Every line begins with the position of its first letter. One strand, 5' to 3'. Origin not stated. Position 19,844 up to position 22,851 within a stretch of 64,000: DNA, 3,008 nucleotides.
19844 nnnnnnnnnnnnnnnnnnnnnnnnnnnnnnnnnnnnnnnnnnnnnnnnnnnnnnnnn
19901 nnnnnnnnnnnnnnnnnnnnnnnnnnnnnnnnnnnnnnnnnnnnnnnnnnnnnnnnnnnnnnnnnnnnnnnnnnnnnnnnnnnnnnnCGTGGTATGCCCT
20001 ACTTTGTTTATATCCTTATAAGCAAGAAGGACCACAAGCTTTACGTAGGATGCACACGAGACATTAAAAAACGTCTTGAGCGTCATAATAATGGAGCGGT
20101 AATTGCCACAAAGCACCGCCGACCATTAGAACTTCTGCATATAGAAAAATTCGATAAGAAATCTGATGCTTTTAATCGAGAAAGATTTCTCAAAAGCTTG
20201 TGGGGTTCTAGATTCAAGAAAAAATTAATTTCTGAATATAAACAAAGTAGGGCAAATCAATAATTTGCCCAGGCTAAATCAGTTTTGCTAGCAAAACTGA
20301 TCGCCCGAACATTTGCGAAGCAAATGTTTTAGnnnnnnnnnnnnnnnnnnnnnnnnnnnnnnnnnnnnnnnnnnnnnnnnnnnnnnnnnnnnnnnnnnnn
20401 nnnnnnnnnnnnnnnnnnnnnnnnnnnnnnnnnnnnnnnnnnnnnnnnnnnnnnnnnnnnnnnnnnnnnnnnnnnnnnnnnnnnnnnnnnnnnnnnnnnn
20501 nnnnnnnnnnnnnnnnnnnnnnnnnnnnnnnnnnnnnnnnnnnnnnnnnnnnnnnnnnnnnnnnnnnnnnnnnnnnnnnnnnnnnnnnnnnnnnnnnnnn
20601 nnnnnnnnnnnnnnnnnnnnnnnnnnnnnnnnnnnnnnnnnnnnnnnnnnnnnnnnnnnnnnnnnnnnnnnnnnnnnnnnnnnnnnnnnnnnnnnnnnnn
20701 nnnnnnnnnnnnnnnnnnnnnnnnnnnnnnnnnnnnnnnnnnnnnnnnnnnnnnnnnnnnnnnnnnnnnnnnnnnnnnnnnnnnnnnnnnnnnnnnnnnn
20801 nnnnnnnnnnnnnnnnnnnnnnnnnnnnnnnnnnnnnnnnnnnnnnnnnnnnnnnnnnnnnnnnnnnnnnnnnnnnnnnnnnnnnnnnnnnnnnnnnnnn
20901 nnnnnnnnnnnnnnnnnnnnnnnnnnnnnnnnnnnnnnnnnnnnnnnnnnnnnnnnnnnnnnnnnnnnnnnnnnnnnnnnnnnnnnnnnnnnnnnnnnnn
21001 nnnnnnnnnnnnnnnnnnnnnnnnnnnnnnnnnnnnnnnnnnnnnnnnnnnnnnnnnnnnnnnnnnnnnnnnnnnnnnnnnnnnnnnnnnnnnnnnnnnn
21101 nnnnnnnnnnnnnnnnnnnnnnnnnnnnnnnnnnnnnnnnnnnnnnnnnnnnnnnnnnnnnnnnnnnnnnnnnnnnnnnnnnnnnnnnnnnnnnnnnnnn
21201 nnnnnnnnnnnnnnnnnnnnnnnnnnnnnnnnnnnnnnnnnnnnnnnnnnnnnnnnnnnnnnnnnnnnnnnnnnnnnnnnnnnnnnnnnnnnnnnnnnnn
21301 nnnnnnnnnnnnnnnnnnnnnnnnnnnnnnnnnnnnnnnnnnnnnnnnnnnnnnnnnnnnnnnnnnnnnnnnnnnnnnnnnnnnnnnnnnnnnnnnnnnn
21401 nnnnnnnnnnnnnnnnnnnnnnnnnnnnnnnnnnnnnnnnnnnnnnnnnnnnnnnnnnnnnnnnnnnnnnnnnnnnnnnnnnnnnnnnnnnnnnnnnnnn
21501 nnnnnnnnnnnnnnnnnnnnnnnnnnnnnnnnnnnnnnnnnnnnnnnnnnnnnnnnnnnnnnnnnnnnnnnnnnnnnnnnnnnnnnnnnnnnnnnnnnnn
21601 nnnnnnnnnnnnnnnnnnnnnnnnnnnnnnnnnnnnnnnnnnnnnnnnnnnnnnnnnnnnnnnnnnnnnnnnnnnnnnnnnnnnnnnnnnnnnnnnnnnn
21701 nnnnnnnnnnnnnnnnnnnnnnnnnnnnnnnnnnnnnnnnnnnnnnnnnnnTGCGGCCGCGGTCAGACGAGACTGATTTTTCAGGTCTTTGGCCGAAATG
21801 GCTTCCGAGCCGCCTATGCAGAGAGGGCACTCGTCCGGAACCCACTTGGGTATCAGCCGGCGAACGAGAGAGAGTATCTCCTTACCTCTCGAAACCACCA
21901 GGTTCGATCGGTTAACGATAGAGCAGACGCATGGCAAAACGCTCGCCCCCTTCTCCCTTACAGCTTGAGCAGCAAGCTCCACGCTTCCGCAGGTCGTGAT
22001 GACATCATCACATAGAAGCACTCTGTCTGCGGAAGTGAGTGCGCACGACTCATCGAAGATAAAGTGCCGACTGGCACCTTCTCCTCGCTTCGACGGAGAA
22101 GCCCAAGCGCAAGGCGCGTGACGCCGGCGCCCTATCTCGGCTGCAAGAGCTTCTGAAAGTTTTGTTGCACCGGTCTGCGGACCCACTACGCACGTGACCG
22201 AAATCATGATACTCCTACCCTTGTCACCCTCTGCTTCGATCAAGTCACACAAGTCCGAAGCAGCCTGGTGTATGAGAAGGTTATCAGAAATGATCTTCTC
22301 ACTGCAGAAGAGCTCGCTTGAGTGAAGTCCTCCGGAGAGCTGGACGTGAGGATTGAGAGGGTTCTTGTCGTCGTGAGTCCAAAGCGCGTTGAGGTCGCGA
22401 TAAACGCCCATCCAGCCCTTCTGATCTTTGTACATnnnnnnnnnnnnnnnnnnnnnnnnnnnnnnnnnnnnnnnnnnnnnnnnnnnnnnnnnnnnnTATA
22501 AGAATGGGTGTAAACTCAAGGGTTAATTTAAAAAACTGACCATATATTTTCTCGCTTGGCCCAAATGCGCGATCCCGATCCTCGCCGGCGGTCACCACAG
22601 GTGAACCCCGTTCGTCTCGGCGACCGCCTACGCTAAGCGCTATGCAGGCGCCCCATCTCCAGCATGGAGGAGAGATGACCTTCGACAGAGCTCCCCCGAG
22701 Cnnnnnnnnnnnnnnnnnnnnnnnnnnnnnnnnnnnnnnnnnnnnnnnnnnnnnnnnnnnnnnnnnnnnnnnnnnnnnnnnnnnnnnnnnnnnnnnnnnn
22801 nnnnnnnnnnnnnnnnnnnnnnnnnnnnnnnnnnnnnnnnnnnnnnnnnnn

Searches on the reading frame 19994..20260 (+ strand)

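Call 12: search_protein_families(library=pfam, proteins=[window:19994-20260:+], max_evalue=0.01)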
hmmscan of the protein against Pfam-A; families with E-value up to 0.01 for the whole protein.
window:19994-20260:+ (89 aa): 2 families
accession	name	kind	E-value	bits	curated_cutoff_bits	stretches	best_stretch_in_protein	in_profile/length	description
PF01541.30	GIY-YIG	-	3.1e-16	59.9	22.6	1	3-72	2-74/78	GIY-YIG catalytic domain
PF10544.15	T5orf172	-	0.00071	20.5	20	1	4-67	2-64/101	T5orf172 domain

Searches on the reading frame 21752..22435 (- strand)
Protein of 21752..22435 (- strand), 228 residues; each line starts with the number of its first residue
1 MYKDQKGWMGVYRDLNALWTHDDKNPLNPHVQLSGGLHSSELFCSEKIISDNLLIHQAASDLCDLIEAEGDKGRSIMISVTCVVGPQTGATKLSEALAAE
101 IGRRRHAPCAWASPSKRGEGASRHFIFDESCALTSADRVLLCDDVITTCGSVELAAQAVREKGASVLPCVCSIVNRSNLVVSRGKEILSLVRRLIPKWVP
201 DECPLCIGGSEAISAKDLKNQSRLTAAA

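Call 12: search_protein_families(library=pfam, proteins=[window:21752-22435:-], max_evalue=0.01)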
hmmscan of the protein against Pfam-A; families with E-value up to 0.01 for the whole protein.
window:21752-22435:- (228 aa): 1 family
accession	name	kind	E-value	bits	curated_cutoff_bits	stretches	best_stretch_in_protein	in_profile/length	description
PF00156.33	Pribosyltran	-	9.8e-07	28.7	26.3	1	52-183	4-134/158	Phosphoribosyl transferase domain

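Call 13: find_encoding_contigs(protein=window:21752-22435:-, flank=4000, max_places=10)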
Protein window:21752-22435:- (228 aa): 2 contigs read that carry it; 2 places shown.
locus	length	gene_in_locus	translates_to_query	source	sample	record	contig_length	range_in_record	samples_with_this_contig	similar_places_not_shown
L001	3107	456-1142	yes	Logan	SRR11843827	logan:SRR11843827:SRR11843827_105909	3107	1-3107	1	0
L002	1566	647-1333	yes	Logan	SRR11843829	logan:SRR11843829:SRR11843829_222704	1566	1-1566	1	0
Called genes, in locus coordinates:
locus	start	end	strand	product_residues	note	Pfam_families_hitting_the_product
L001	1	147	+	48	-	?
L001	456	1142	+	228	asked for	PF00156:Pribosyltran (weak)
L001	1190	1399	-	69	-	PF10049:DUF2283 (weak)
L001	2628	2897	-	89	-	PF01541:GIY-YIG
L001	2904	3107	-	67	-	?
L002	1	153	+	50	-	?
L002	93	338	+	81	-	-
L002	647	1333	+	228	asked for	PF00156:Pribosyltran (weak)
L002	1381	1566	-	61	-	?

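Call 14: find_related_loci(query=window:21752-22435:-, collection=genome_contigs, flank=3000)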
Query window:21752-22435:- (228 aa) in genome_contigs; peptide patterns used: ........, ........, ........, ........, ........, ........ (x = any residue, [..] = any of these).
189 stretches matched a pattern, but none encodes a relative of the query by tblastn (E <= 1e-3).

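Call 16: find_homologous_proteins(query=window:21752-22435:-, max_evalue=0.00001)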
Query window:21752-22435:- (228 aa): 15 proteins with E <= 0.00001 among 663 candidates.
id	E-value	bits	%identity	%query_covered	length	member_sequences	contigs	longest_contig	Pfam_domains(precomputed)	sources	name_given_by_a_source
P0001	7.4e-149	511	100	100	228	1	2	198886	PF00156.34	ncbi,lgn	-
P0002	1.0e-51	194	46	95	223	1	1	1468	PF00156.34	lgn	-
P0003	1.7e-49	187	44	99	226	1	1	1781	PF00156.34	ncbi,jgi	jgi:orotate phosphoribosyltransferase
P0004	2.6e-49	186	42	99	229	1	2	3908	PF00156.34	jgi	jgi:orotate phosphoribosyltransferase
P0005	2.7e-48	183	45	100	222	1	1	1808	PF00156.34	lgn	-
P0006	4.2e-48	182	45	95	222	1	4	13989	PF00156.34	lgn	-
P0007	1.5e-47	180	44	93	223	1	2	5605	PF00156.34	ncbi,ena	ncbi:MAG: hypothetical protein AAB874_03630 [Patescibacteria group bacterium]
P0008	2.1e-47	180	46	100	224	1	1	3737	-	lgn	-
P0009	9.4e-47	178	43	100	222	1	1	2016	PF00156.34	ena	-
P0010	1.8e-46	177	45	98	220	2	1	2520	PF00156.34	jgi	jgi:orotate phosphoribosyltransferase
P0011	2.2e-45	173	43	95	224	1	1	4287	PF00156.34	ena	-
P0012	3.2e-45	173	43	99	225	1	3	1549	-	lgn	-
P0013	3.4e-45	172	42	100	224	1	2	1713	PF00156.34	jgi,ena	jgi:orotate phosphoribosyltransferase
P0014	6.3e-45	172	44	99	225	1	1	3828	PF00156.34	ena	-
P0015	3.0e-44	169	45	98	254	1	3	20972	PF00156.34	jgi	jgi:orotate phosphoribosyltransferase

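Call 17: find_encoding_contigs(protein=P0006, flank=3000, max_places=4)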
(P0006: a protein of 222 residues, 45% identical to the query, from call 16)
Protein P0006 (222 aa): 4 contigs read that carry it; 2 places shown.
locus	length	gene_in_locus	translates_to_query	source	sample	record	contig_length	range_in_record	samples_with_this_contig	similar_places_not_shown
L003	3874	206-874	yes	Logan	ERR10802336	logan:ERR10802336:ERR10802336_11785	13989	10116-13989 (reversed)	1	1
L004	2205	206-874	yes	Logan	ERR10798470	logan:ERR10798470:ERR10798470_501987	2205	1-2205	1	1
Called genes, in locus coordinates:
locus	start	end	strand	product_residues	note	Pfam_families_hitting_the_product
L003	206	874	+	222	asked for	PF00156:Pribosyltran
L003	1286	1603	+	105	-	PF07866:DUF1653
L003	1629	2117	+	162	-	PF00293:NUDIX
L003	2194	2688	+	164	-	-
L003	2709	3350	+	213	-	-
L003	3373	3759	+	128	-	-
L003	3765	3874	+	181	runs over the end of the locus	PF13302:Acetyltransf_3, PF13420:Acetyltransf_4, PF00583:Acetyltransf_1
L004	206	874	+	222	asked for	PF00156:Pribosyltran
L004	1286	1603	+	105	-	PF07866:DUF1653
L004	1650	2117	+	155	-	PF00293:NUDIX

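Call 18: find_encoding_contigs(protein=P0015, flank=3000, max_places=3)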
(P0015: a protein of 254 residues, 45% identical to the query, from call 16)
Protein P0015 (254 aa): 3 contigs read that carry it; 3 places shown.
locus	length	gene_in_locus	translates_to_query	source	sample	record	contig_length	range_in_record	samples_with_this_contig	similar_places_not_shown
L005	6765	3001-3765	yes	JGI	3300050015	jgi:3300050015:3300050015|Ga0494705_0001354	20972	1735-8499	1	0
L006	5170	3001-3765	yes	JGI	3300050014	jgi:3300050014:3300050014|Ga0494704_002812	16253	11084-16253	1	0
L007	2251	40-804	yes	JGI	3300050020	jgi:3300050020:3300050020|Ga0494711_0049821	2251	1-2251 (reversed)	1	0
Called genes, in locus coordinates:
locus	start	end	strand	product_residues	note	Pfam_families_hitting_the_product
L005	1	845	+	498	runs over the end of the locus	PF00005:ABC_tran, PF02463:SMC_N (faint), PF13555:AAA_29 (faint), PF01078:Mg_chelatase (faint), PF13304:AAA_21 (faint), PF20720:nSTAND3 (faint), PF00005:ABC_tran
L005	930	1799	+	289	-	PF01180:DHO_dh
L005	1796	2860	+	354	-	-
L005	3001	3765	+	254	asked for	PF00156:Pribosyltran (weak)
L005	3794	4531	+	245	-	PF00215:OMPdecase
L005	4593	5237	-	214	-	PF01479:S4, PF00849:PseudoU_synth_2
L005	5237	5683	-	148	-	-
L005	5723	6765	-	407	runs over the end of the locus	PF12704:MacB_PCD, PF02687:FtsX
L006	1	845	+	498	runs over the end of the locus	PF00005:ABC_tran, PF02463:SMC_N (faint), PF13555:AAA_29 (faint), PF01078:Mg_chelatase (faint), PF13304:AAA_21 (faint), PF20720:nSTAND3 (faint), PF00005:ABC_tran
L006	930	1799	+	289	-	PF01180:DHO_dh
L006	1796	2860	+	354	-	-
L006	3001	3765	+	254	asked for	PF00156:Pribosyltran (weak)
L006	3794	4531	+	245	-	PF00215:OMPdecase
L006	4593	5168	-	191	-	?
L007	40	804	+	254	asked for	PF00156:Pribosyltran (weak)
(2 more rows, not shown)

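Call 19: find_encoding_contigs(protein=P0007, flank=3000, max_places=2)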
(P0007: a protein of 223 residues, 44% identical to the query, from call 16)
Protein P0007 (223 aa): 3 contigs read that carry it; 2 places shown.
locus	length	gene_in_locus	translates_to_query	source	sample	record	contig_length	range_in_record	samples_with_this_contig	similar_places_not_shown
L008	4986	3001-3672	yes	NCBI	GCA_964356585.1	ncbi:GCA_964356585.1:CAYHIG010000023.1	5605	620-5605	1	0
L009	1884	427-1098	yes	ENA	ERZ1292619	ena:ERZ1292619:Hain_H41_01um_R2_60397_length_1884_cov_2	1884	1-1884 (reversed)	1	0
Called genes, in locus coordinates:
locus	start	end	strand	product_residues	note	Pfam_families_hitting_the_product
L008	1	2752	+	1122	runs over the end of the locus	?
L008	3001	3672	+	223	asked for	PF00156:Pribosyltran (weak)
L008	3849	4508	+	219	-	PF11967:RecO_N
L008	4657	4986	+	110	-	?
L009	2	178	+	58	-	?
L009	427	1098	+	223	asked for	PF00156:Pribosyltran (weak)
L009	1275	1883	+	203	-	?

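Call 83: search_protein_families(library=ncbifam, proteins=[window:21752-22435:-], max_evalue=0.01)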
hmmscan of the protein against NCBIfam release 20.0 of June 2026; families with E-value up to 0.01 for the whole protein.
window:21752-22435:- (228 aa): 16 families
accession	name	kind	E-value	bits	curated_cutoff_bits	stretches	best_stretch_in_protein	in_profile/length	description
TIGR01367.1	pyrE_Therm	equivalog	7.7e-15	55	150.25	1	30-212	16-181/187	orotate phosphoribosyltransferase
TIGR00336.1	pyrE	equivalog_domain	5.8e-07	29.4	106.8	1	81-178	56-149/173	orotate phosphoribosyltransferase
NF002620.0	PRK02277.1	subfamily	6.2e-06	26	115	1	49-192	63-196/201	orotate phosphoribosyltransferase-like protein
NF002634.0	PRK02304.1-3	equivalog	5.5e-05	22.9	170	1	132-179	114-160/182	adenine phosphoribosyltransferase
TIGR01251.1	ribP_PPkin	subfamily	7.9e-05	21.7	113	1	81-172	161-246/309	ribose-phosphate diphosphokinase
NF002635.0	PRK02304.1-4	subfamily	9.6e-05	22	146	1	133-191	112-172/188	adenine phosphoribosyltransferase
NF040646.1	HPT_Archaea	equivalog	9.8e-05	22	200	1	133-178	111-155/184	hypoxanthine/guanine phosphoribosyltransferase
TIGR01090.1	apt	equivalog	0.00012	22.3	185.85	1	132-179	105-151/169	adenine phosphoribosyltransferase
NF002636.0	PRK02304.1-5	equivalog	0.00028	20.5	125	1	132-171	113-152/176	adenine phosphoribosyltransferase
NF009211.0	PRK12560.1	equivalog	0.00032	20.6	188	1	133-192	111-175/187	adenine phosphoribosyltransferase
NF002320.0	PRK01259.1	subfamily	0.00079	18.9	297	1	82-172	167-250/316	ribose-phosphate diphosphokinase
NF002844.0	PRK03092.1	equivalog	0.0017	17.6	438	1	79-167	170-254/326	ribose-phosphate diphosphokinase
NF002633.0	PRK02304.1-2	equivalog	0.0048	16.7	224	1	132-171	107-146/172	adenine phosphoribosyltransferase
NF002095.0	PRK00934.1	equivalog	0.0051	16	296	0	137-171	206-240/287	ribose-phosphate diphosphokinase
NF005537.0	PRK07199.1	subfamily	0.0051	15.9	322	1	81-170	162-245/301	ribose-phosphate diphosphokinase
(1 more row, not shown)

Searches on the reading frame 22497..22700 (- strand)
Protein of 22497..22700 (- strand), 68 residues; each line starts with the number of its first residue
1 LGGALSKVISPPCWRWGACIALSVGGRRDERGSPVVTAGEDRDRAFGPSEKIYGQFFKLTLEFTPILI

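Call 61: search_protein_representatives(protein=window:22497-22700:-)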
Query: 68 residues. Proteins with E-value up to 0.001 (for the whole library): 0; up to 1e-10: 0; up to 1e-30: 0. The best 0 are listed.

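Call 65: search_protein_families(library=pfam, proteins=[window:22497-22700:-], max_evalue=1)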
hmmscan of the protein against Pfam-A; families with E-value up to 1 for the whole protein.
window:22497-22700:- (68 aa): 0 families

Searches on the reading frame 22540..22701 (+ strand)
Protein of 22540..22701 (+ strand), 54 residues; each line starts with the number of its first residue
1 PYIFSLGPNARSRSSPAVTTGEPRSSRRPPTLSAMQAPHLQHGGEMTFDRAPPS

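Call 64: find_homologous_proteins(query=window:22540-22701:+, max_evalue=1)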
Query window:22540-22701:+: no candidate shares three 5-residue words with the query. No homologue found.

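Call 65: search_protein_families(library=pfam, proteins=[window:22540-22701:+], max_evalue=1)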
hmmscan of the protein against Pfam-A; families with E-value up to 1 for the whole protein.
window:22540-22701:+ (54 aa): 0 families
